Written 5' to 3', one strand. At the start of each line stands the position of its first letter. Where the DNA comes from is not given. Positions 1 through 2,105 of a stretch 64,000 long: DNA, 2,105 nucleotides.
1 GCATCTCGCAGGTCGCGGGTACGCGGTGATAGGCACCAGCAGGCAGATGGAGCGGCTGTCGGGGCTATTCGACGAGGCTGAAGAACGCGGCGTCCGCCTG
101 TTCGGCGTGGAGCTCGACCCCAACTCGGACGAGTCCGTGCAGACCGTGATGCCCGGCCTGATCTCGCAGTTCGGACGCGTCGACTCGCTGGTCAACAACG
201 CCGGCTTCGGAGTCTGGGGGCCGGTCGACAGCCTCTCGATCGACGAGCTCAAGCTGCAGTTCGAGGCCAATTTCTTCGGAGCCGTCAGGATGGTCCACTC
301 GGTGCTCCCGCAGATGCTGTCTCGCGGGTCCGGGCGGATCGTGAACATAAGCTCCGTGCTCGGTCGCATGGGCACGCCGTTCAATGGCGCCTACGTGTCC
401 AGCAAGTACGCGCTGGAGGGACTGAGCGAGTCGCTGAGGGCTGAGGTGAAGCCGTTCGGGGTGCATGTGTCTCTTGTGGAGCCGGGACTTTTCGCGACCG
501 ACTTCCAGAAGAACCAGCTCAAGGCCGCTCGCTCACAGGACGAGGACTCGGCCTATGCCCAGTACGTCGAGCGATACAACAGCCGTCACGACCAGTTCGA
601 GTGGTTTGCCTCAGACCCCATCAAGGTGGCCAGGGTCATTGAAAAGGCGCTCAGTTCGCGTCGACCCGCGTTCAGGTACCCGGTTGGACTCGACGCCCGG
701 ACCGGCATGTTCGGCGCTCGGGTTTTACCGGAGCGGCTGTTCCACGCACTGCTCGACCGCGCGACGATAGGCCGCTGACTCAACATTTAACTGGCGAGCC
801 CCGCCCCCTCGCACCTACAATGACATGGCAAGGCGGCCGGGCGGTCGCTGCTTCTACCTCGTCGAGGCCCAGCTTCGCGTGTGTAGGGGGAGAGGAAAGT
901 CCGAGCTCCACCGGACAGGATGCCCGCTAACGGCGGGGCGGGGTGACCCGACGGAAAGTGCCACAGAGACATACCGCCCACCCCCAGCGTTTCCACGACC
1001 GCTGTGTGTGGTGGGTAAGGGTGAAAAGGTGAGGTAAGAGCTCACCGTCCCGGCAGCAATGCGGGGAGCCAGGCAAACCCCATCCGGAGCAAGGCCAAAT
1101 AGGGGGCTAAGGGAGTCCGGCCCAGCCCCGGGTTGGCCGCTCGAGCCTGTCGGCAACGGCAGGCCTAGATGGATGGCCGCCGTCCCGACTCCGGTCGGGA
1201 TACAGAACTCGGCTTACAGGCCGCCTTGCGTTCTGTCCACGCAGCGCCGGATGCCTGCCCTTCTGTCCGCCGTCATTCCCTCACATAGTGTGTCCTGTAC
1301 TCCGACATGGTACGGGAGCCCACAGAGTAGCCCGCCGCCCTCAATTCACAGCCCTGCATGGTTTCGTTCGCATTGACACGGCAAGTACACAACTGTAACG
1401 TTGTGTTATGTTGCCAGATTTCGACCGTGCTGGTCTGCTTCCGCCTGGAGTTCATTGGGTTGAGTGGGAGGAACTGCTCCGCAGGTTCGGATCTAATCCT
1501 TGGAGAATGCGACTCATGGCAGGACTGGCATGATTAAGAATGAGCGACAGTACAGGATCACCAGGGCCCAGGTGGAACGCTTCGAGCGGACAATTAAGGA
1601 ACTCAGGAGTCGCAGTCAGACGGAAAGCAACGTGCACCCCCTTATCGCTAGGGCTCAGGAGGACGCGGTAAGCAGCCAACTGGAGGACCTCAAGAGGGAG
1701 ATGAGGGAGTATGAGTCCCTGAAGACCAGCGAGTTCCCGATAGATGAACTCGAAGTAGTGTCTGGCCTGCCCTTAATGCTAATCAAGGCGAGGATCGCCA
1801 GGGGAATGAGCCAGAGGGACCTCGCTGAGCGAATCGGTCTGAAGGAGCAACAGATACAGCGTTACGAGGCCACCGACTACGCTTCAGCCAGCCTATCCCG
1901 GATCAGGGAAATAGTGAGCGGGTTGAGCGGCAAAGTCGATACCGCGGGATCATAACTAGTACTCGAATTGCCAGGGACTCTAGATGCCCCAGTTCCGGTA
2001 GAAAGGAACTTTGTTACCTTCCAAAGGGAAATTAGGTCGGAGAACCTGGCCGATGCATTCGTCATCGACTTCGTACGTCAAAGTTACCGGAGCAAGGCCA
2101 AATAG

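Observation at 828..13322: The rnpB 3' end is present three times in direct orientation, bracketing 0.9-kb and 11-kb insertions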

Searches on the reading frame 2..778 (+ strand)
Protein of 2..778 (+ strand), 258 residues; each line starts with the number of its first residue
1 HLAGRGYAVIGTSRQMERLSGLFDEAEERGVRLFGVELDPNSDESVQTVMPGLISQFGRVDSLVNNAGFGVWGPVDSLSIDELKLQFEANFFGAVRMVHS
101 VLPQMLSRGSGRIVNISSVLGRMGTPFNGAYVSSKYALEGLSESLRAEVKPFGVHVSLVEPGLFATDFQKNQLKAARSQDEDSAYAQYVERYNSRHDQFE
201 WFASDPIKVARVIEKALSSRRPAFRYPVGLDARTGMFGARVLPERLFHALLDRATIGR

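Call 10: search_protein_families(library=pfam, proteins=[window:2-778:+], max_evalue=0.01)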
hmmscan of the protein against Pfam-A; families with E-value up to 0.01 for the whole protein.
window:2-778:+ (258 aa): 4 families
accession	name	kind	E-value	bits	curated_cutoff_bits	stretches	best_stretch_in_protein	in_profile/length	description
PF00106.31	adh_short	-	4.2e-41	141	26.6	1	2-173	20-191/195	short chain dehydrogenase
PF13561.12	adh_short_C2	-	7.3e-28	98.2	27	1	2-182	16-193/236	Enoyl-(Acyl carrier protein) reductase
PF08659.16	KR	-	8.1e-05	23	22.6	1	10-148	29-166/180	KR domain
PF08643.16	DUF1776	-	0.00051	20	25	1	68-186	102-231/294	Fungal family of unknown function (DUF1776)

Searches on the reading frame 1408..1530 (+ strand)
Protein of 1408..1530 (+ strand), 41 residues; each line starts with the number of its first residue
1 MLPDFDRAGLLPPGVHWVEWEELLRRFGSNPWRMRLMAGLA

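Call 76: search_protein_families(library=pfam, proteins=[window:1408-1530:+], max_evalue=0.01)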
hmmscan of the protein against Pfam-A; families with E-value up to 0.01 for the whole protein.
seq(41 aa): 1 family
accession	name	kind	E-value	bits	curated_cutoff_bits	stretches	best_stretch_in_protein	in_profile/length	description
PF22014.2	DUF6932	-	8.6e-10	39.6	27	1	3-40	1-38/142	Family of unknown function (DUF6932)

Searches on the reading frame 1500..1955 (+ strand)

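Call 10: search_protein_families(library=pfam, proteins=[window:1500-1955:+], max_evalue=0.01)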
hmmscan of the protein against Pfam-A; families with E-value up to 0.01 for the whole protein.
window:1500-1955:+ (151 aa): 7 families
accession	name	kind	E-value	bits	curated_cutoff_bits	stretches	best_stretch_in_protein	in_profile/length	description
PF01381.28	HTH_3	-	4.7e-09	36.6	23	1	95-140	2-46/55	Helix-turn-helix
PF13560.12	HTH_31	-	2.2e-05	25.1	27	1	97-140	9-52/64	Helix-turn-helix domain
PF13443.12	HTH_26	-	2.8e-05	24.7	22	1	95-138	3-46/63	Cro/C1-type HTH DNA-binding domain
PF13413.12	HTH_25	-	3.7e-05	23.9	24.6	1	93-128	1-36/62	Helix-turn-helix domain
PF11268.13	DUF3071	-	0.0011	19.6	26.9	1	65-124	35-90/168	Protein of unknown function (DUF3071)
PF12844.13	HTH_19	-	0.003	17.9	30.2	1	94-123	4-33/64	Helix-turn-helix domain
PF13518.12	HTH_28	-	0.009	16.5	25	0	99-122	9-32/52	Helix-turn-helix domain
